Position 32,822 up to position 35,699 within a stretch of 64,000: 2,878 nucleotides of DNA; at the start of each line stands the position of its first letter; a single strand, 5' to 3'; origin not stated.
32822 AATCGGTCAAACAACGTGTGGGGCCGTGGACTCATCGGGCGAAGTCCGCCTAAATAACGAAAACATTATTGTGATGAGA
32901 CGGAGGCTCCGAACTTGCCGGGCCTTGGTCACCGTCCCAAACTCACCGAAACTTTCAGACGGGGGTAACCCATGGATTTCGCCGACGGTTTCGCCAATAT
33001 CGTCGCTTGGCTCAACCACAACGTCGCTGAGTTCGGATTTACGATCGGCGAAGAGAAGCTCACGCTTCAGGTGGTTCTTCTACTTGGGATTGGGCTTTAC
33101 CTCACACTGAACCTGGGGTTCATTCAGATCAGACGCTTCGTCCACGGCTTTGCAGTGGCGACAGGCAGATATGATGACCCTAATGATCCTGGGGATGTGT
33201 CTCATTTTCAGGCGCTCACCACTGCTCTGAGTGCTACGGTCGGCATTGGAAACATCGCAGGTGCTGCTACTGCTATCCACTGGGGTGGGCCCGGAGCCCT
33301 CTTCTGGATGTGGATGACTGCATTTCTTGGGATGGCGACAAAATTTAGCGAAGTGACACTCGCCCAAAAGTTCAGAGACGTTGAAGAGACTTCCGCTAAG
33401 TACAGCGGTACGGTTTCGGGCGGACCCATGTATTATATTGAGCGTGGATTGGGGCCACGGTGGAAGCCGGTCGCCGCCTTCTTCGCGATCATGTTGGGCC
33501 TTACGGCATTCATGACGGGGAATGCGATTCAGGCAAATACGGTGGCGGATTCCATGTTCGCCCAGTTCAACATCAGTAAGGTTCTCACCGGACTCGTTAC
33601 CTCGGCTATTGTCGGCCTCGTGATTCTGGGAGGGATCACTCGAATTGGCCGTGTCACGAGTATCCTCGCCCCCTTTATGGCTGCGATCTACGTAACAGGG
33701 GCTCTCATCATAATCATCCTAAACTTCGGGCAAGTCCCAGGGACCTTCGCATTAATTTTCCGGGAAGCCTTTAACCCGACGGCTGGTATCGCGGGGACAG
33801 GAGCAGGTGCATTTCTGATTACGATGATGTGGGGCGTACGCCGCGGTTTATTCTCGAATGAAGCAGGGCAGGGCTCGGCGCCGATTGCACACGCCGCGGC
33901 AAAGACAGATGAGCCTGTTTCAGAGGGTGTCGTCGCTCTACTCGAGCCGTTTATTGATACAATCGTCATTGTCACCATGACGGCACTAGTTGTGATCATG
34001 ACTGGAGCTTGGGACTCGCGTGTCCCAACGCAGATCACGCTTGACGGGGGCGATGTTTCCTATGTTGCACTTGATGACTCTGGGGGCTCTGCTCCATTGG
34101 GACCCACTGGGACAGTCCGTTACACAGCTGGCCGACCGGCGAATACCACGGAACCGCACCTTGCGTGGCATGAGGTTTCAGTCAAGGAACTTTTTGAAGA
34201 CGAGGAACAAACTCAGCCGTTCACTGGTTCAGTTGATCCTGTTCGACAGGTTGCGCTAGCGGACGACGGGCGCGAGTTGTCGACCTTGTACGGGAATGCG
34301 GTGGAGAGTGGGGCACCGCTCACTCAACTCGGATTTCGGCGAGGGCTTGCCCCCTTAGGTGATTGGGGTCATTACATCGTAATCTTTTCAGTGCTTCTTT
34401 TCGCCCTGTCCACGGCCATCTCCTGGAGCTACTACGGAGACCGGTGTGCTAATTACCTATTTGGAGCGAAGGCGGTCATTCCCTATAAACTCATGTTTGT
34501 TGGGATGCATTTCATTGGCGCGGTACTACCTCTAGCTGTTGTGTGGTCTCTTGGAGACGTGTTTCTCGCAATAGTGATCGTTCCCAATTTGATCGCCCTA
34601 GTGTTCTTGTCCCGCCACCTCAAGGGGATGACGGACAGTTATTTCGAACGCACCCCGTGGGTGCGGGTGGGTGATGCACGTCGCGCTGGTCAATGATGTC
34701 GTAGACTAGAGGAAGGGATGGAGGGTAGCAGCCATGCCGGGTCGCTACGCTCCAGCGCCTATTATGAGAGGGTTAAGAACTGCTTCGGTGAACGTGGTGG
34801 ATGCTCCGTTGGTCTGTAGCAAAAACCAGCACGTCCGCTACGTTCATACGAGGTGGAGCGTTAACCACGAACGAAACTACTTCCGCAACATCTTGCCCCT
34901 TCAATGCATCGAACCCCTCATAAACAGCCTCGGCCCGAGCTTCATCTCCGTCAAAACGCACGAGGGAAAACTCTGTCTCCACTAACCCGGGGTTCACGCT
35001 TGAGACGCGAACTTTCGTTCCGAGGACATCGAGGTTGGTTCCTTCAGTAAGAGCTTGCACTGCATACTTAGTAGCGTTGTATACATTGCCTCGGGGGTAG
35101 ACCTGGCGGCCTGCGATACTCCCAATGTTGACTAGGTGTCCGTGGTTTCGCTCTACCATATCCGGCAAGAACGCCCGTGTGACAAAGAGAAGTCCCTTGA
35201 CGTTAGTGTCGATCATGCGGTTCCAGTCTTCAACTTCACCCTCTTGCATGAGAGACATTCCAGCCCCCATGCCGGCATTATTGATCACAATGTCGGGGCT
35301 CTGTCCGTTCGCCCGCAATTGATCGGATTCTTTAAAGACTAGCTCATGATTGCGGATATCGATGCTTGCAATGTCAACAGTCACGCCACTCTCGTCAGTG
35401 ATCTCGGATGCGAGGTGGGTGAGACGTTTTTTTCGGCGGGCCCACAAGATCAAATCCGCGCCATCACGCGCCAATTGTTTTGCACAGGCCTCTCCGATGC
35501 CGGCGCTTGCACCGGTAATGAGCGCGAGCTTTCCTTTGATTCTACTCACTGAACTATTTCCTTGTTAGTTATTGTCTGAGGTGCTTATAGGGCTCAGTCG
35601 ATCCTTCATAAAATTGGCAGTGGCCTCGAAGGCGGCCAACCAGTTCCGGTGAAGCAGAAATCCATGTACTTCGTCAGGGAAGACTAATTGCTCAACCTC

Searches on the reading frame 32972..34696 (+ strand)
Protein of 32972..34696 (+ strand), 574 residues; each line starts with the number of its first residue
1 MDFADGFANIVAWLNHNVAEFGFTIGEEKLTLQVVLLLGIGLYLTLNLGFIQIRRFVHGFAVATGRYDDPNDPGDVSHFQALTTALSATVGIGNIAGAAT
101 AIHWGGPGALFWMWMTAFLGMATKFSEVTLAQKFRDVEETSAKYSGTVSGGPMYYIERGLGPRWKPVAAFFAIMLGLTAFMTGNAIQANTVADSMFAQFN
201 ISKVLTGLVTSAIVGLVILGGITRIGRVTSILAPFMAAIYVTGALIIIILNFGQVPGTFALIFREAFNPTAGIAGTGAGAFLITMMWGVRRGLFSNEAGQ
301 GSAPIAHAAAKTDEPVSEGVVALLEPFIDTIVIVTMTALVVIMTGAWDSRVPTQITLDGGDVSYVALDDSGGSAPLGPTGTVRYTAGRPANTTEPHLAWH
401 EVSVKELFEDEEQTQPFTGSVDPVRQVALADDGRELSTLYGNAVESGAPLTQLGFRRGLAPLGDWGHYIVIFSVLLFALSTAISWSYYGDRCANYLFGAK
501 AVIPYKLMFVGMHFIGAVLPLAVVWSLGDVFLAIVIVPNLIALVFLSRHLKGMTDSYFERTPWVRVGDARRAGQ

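Call 4: search_protein_families(library=pfam, proteins=[window:32972-34696:+])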
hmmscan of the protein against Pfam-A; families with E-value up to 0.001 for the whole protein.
window:32972-34696:+ (574 aa): 1 family
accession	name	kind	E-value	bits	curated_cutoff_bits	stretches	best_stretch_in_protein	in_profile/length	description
PF01235.23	Na_Ala_symp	-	7.9e-131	437.4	24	1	71-560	8-382/392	Sodium:alanine symporter family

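Call 5: search_protein_families(library=ncbifam, proteins=[window:32972-34696:+])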
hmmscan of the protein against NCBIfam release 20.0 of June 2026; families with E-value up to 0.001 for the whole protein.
window:32972-34696:+ (574 aa): 1 family
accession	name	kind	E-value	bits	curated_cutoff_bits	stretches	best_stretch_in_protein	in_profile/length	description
TIGR00835.1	agcS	subfamily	3.7e-144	480.7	272.65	1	33-557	4-424/424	amino acid carrier protein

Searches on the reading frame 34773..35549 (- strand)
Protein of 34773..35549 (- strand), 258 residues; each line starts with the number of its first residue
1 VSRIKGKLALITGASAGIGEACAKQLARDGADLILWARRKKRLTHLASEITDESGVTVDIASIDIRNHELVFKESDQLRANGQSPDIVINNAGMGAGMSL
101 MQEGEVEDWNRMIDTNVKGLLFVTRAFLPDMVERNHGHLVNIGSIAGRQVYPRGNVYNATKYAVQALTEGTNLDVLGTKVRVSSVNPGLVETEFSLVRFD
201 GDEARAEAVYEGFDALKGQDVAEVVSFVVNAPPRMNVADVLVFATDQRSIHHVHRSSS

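Call 4: search_protein_families(library=pfam, proteins=[window:34773-35549:-])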
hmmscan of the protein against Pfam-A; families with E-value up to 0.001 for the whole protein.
window:34773-35549:- (258 aa): 4 families
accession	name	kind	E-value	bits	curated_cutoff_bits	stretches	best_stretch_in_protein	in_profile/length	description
PF00106.31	adh_short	-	1.4e-49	168.7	26.6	1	7-194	1-186/195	short chain dehydrogenase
PF13561.12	adh_short_C2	-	2.8e-34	119.2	27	1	13-228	1-216/236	Enoyl-(Acyl carrier protein) reductase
PF08659.16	KR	-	8.1e-14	52.4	22.6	1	10-169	4-161/180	KR domain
PF01370.27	Epimerase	-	2.6e-06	27.5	20.9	1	9-153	1-121/240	NAD dependent epimerase/dehydratase family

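Call 5: search_protein_families(library=ncbifam, proteins=[window:34773-35549:-])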
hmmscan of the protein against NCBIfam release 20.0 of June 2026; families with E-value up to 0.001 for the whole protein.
window:34773-35549:- (258 aa): 219 families (the best 25 are shown)
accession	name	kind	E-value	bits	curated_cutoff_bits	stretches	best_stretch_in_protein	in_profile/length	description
NF007829.0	PRK10538.1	equivalog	3.6e-64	216.5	411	1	9-244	3-235/248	bifunctional NADP-dependent 3-hydroxy acid dehydrogenase/3-hydroxypropionate dehydrogenase YdfG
NF005806.0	PRK07666.1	equivalog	8.1e-49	166.1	286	1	2-245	3-237/239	3-ketoacyl-ACP reductase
NF005594.0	PRK07326.1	equivalog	9.2e-46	156.3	271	1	2-239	2-226/237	SDR family oxidoreductase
NF038213.1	SDR_TniO_fam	equivalog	2.2e-44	151.7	300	1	6-247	2-249/249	SDR family oxidoreductase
NF005672.0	PRK07454.1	equivalog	3.3e-43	147.6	234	1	5-242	5-234/241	SDR family oxidoreductase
NF005559.1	PRK07231.1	subfamily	4.9e-42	144.2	215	1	4-229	2-229/249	glucose 1-dehydrogenase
NF006099.0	PRK08251.1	equivalog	2.9e-38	131.5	253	1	7-194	5-193/250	SDR family oxidoreductase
NF005878.0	PRK07825.1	subfamily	3.4e-38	131.6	287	1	2-243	5-232/278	short chain dehydrogenase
NF005881.0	PRK07832.1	equivalog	3.6e-38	131.4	296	1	2-200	5-204/287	SDR family oxidoreductase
NF009466.0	PRK12826.1-2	subfamily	4.8e-38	131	222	1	7-229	4-226/248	3-oxoacyl-ACP reductase FabG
NF006073.0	PRK08219.1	equivalog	2.5e-37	128.8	218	1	7-242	4-222/227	SDR family oxidoreductase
NF052558.1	MBtsdlDhBudC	equivalog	2.9e-37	128.6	270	1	5-228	2-222/250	meso-2,3-butanediol dehydrogenase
NF004843.0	PRK06194.1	equivalog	8.7e-37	127.1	308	1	1-194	1-195/295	hypothetical protein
NF040690.1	mycolate_SDR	equivalog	4.6e-36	124.6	380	1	7-193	9-192/265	mycolate reductase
NF004514.1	PRK05855.1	equivalog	6.7e-36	124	455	1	3-202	310-509/578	SDR family oxidoreductase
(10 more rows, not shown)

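Call 67: search_solved_structures(query=window:34773-35549:-, max_evalue=1e-30)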
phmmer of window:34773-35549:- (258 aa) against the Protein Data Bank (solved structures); distinct sequences matched with E-value up to 1e-30: 7.
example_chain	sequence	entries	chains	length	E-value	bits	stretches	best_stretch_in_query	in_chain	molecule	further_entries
3asu_A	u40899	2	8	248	3.8e-56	193.6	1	8-245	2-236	Short-chain dehydrogenase/reductase SDR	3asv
3rku_A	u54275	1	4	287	5.9e-52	179.9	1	3-255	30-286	Oxidoreductase YMR226C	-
2nwq_A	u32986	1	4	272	3e-51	177.6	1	9-248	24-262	Probable short-chain dehydrogenase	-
6ixj_A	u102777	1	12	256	1.2e-46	162.5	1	6-243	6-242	Sulfoacetaldehyde reductase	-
1xg5_A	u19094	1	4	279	7.5e-40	140.3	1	1-242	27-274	ARPG836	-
2jah_A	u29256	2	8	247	2.3e-39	138.7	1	2-247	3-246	CLAVULANIC ACID DEHYDROGENASE | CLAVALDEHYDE DEHYDROGENASE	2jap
3tfo_A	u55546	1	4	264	6.3e-39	137.3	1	5-248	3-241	putative 3-oxoacyl-(acyl-carrier-protein) reductase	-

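Call 76: find_homologous_proteins(query=window:34773-35549:-, max_evalue=1e-20)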
Query window:34773-35549:- (258 aa): 7997 proteins with E <= 1e-20 among 8000 candidates; the best 120 are listed.
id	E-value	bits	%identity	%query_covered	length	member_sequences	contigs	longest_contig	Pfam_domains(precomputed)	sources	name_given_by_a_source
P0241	2.2e-154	530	94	100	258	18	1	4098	PF08659.17,PF13561.13,PF00106.32,PF01370.28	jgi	-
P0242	4.0e-153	526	93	100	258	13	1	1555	PF08659.17,PF13561.13,PF00106.32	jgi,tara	tara:strand:- start:3193 stop:3969 length:777 start_codon:yes stop_codon:yes gene_type:complete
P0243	7.9e-142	489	88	97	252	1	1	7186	PF08659.17,PF13561.13,PF00106.32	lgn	-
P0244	2.6e-116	405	70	100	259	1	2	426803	PF08659.17,PF13561.13,PF00106.32,PF01370.28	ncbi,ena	-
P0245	2.1e-110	386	69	98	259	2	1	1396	PF08659.17,PF13561.13,PF00106.32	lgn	-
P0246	5.4e-110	385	66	100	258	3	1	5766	PF08659.17,PF13561.13,PF00106.32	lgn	-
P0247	2.1e-109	383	68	99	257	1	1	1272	PF08659.17,PF13561.13,PF00106.32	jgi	jgi:serine 3-dehydrogenase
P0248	2.8e-109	382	68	98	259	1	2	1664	PF08659.17,PF13561.13,PF00106.32,PF01370.28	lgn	-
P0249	4.2e-109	382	70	98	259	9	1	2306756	PF08659.17,PF13561.13,PF00106.32,PF01370.28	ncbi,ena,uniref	ncbi:SDR family NAD(P)-dependent oxidoreductase [Candidatus Palauibacter sp.]|uniref:SDR family NAD(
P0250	8.8e-109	381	69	98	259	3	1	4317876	PF08659.17,PF13561.13,PF00106.32,PF01370.28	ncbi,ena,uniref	ncbi:SDR family NAD(P)-dependent oxidoreductase [Candidatus Palauibacter sp.]|uniref:SDR family NAD(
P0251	3.1e-107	376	67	98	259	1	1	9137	PF08659.17,PF13561.13,PF00106.32,PF03435.25,PF01370.28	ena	-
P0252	3.2e-107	376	68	98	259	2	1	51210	PF08659.17,PF13561.13,PF23441.1,PF00106.32,PF01370.28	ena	-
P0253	5.7e-107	375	67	98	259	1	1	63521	PF08659.17,PF13561.13,PF00106.32,PF01370.28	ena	-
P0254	8.7e-107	374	68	98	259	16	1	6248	PF08659.17,PF13561.13,PF00106.32,PF01370.28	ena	-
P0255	1.3e-106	374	67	100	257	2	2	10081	PF08659.17,PF13561.13,PF00106.32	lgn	-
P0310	2.0e-96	340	60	99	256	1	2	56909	PF08659.17,PF13561.13,PF00106.32,PF01370.28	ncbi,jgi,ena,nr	ncbi:MAG TPA: SDR family NAD(P)-dependent oxidoreductase [Gemmatimonadales bacterium]|nr:SDR family 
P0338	1.7e-94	334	59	99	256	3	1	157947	PF08659.17,PF13561.13,PF00106.32,PF01370.28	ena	-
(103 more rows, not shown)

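Call 77: find_encoding_contigs(protein=P0310, flank=5000, max_places=1)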
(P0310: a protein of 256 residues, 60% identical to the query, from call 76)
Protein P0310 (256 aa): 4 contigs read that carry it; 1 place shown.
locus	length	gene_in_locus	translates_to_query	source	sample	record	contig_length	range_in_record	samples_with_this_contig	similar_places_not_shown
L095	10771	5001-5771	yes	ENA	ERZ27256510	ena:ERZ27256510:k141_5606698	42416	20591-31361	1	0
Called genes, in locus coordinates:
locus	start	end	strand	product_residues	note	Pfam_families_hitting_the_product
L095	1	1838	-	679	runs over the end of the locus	-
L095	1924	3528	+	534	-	PF01425:Amidase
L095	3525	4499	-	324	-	PF03060:NMO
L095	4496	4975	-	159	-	PF14539:DUF4442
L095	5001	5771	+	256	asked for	PF00106:adh_short, PF08659:KR, PF01370:Epimerase (weak), PF13561:adh_short_C2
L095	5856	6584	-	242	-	PF02517:Rce1-like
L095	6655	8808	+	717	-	PF01103:Omp85 (weak)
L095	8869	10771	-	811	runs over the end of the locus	PF17900:Peptidase_M1_N, PF01433:Peptidase_M1, PF02985:HEAT (faint), PF13646:HEAT_2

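Call 78: find_encoding_contigs(protein=P0338, flank=5000, max_places=1)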
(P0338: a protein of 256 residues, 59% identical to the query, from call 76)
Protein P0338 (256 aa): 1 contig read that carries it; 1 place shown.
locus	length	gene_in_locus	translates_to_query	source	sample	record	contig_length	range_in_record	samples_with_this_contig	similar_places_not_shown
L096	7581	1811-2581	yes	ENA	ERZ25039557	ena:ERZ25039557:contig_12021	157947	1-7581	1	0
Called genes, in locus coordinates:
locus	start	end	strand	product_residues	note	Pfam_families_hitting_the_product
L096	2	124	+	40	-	?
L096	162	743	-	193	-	PF03060:NMO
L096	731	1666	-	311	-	PF14539:DUF4442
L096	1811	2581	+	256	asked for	PF00106:adh_short, PF08659:KR, PF01370:Epimerase (weak), PF13561:adh_short_C2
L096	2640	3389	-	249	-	PF02517:Rce1-like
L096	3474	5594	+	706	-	PF01103:Omp85 (weak)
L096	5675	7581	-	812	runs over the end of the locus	PF17900:Peptidase_M1_N, PF01433:Peptidase_M1, PF11940:DUF3458 (weak), PF13646:HEAT_2, PF02985:HEAT (faint)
